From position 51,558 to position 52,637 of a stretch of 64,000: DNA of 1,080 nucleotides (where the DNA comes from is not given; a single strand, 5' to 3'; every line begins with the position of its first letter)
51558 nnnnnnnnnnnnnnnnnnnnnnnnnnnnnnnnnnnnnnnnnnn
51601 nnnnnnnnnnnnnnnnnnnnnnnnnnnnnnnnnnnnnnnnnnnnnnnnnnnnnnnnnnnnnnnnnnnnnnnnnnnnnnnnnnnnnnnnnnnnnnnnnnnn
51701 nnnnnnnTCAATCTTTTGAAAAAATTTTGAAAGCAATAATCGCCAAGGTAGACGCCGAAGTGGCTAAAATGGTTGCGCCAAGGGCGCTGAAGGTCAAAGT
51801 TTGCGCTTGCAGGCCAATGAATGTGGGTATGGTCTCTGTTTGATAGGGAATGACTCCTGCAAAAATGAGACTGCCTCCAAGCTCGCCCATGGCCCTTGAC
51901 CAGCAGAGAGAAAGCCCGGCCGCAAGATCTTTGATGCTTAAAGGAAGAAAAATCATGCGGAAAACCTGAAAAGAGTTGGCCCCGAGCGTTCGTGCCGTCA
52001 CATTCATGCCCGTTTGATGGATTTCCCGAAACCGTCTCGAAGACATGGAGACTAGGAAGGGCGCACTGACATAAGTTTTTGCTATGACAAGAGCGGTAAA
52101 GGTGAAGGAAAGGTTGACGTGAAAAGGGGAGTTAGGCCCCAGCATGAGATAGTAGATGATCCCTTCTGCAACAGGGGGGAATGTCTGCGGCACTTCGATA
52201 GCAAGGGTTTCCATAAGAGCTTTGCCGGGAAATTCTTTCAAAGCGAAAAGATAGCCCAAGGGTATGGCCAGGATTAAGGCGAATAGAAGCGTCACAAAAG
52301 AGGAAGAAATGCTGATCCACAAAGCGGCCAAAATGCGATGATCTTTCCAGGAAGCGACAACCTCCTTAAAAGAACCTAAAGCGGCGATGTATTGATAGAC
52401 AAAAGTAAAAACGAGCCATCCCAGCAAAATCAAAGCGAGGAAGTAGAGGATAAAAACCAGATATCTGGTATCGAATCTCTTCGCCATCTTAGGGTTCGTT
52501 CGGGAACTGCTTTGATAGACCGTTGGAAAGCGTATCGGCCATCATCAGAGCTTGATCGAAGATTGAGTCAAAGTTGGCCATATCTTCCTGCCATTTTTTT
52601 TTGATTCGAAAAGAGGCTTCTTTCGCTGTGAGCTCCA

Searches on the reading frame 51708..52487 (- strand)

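Call 68: search_protein_families(library=pfam, proteins=[window:51708-52487:-], max_evalue=0.0001)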
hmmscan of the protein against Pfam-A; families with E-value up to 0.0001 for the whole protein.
window:51708-52487:- (259 aa): 1 family
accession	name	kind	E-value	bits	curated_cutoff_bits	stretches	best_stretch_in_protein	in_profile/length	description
PF00528.27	BPD_transp_1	-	1.6e-07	31.6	26.4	1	74-258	1-180/184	Binding-protein-dependent transport system inner membrane component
